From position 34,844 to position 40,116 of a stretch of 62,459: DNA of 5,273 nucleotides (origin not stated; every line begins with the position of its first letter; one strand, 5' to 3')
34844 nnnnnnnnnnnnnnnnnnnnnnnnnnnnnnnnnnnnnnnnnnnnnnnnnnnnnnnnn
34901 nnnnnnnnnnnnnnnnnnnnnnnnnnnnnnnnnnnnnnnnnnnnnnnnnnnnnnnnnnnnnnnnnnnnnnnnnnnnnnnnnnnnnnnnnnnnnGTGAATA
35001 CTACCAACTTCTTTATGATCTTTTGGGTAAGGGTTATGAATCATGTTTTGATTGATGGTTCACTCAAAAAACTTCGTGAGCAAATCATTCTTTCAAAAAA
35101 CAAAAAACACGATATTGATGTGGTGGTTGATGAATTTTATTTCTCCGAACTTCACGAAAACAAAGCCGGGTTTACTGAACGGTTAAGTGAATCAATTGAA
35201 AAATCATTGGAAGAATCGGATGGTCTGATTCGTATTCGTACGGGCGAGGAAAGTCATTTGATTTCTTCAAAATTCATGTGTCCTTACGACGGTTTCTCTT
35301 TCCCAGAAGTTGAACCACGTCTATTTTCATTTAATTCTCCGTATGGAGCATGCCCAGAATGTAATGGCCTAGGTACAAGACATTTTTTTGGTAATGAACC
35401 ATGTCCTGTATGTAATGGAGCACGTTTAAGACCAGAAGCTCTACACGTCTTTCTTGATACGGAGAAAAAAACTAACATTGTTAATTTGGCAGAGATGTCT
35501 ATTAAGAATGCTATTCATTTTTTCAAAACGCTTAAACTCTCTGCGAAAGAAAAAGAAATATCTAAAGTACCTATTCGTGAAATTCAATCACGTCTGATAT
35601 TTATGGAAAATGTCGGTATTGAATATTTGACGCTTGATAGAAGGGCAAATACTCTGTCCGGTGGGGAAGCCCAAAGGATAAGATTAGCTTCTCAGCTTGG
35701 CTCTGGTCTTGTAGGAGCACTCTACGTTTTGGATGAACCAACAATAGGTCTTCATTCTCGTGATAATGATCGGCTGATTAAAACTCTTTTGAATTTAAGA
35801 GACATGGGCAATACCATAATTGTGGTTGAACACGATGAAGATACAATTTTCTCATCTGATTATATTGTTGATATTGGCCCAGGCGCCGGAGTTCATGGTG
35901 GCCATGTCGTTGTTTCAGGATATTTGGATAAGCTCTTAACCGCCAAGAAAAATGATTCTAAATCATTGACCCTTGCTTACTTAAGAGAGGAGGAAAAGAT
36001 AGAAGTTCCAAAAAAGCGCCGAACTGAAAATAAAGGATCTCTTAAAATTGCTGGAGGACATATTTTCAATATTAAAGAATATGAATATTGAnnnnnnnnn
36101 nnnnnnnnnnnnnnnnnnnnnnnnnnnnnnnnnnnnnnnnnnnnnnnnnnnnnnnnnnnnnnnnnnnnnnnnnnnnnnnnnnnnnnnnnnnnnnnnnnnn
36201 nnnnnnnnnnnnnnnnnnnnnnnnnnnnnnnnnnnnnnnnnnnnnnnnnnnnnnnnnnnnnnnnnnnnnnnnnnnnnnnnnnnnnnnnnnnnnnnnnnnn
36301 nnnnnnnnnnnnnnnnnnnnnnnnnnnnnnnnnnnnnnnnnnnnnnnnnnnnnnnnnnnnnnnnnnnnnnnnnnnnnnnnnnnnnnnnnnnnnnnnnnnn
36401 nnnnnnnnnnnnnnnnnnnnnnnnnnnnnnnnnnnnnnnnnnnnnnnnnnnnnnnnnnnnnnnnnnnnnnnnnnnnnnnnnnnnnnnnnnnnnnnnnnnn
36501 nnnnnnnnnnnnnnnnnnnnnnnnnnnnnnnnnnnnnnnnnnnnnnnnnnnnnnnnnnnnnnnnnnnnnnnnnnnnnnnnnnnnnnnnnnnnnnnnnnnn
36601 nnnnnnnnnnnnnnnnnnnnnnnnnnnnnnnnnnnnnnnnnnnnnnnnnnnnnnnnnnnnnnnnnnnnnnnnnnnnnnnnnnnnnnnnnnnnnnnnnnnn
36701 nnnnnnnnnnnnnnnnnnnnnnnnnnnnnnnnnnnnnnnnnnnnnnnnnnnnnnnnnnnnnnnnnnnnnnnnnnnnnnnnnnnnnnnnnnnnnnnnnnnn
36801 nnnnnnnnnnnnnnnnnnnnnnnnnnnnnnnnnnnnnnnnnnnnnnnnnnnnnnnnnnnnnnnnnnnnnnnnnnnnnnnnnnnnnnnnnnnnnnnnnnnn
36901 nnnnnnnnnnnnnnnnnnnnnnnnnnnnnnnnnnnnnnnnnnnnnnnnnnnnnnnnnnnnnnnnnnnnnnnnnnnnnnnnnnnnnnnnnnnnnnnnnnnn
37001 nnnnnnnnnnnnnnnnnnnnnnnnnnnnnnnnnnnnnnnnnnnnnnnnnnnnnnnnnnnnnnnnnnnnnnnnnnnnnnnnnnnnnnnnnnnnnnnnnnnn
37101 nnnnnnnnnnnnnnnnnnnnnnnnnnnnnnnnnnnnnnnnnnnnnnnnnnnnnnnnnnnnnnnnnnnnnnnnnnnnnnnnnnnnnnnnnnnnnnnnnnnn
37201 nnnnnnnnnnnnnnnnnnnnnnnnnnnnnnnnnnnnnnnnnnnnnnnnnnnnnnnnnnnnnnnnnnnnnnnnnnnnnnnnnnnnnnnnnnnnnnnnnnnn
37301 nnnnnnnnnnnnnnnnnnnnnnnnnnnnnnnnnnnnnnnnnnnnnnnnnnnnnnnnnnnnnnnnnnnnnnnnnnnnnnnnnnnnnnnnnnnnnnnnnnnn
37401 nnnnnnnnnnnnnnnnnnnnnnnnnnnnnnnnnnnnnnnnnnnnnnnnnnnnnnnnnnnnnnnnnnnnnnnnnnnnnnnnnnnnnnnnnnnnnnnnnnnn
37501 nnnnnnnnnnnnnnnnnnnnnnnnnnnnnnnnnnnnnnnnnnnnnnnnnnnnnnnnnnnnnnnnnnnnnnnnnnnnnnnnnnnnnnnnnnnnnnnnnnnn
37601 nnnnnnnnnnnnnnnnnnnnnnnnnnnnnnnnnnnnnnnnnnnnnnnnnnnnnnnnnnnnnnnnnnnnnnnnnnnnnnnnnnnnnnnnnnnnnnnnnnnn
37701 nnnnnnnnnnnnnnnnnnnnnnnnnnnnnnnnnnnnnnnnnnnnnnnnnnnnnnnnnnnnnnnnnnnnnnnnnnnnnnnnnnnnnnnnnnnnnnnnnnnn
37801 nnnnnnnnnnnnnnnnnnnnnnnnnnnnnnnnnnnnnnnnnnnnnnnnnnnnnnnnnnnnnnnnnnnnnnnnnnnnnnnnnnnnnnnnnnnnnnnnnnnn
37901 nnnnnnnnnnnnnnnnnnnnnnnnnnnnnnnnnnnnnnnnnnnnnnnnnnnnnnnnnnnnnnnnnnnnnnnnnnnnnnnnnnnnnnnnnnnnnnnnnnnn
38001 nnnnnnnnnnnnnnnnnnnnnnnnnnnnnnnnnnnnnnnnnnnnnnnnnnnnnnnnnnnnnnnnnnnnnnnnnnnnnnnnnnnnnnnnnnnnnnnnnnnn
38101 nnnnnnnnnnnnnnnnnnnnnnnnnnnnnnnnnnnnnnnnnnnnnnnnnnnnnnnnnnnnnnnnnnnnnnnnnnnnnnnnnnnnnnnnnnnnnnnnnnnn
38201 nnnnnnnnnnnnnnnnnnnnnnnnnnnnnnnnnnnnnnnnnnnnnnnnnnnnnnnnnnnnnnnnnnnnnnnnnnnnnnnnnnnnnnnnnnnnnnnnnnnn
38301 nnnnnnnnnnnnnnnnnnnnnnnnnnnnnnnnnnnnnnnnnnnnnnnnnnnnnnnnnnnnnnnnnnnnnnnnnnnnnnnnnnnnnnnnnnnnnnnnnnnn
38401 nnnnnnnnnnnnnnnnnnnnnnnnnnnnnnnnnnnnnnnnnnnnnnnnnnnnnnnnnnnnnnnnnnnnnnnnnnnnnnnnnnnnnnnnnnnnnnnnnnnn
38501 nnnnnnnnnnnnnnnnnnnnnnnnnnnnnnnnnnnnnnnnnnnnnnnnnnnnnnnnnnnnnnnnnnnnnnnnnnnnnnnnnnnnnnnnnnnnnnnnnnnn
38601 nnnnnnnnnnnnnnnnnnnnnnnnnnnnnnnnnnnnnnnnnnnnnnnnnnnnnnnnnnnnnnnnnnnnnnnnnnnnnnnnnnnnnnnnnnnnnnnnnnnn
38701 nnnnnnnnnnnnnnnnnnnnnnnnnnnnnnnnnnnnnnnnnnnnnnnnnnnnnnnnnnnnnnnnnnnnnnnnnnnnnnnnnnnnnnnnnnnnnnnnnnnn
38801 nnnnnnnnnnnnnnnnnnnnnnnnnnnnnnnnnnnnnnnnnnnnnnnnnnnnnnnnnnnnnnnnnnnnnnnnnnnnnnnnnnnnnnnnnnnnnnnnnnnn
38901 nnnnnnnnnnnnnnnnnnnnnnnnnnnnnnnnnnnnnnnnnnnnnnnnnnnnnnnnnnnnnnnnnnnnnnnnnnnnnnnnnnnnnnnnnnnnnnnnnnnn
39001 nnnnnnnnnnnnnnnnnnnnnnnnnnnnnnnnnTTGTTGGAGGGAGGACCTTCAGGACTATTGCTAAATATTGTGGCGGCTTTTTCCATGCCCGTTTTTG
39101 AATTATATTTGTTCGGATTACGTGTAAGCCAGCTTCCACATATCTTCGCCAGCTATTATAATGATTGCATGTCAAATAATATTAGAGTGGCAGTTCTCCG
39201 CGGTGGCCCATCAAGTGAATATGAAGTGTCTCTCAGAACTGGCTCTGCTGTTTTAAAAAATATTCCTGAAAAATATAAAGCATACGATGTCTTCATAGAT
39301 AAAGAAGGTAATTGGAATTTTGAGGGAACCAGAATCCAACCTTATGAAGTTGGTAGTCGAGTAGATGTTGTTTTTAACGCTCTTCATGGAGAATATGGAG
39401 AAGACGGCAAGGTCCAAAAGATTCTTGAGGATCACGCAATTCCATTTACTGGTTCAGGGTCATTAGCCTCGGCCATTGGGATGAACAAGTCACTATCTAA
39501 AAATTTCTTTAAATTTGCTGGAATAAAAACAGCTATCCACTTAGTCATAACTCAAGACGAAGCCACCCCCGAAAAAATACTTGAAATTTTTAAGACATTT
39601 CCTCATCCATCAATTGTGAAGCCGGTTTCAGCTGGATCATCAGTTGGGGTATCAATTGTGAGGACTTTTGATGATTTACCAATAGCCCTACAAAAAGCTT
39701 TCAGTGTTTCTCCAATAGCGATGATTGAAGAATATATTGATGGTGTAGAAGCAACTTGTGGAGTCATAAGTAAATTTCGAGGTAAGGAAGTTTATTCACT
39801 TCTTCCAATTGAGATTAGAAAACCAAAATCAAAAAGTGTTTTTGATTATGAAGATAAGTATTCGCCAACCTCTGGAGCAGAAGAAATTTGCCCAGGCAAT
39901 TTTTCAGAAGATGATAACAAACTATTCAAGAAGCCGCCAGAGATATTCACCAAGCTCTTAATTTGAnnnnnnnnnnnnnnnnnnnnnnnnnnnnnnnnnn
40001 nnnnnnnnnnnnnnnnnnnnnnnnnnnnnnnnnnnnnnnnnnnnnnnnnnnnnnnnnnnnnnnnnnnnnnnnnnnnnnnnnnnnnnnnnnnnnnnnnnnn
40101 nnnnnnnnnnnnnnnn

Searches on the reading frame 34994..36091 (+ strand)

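Call 26: search_protein_families(library=pfam, proteins=[window:34994-36091:+])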
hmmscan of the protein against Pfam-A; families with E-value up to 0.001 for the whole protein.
window:34994-36091:+ (365 aa): 1 family
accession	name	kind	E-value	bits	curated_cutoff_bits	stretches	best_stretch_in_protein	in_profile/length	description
PF17760.6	UvrA_inter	-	3.7e-11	43.3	23.3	1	17-82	47-106/109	UvrA interaction domain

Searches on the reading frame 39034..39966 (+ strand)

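Call 40: search_protein_families(library=pfam, proteins=[window:39034-39966:+])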
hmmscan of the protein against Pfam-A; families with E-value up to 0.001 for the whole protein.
window:39034-39966:+ (310 aa): 3 families
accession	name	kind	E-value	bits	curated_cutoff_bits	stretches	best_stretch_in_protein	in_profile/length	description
PF01820.27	Dala_Dala_lig_N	-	8.9e-24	84.8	34.6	2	103-141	83-121/121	D-ala D-ala ligase N-terminus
PF07478.18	Dala_Dala_lig_C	-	2.8e-20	73.1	24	1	159-295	2-135/204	D-ala D-ala ligase C-terminus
PF01071.24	GARS_A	-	0.00012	22.4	27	1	151-259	2-111/194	Phosphoribosylglycinamide synthetase, ATP-grasp (A) domain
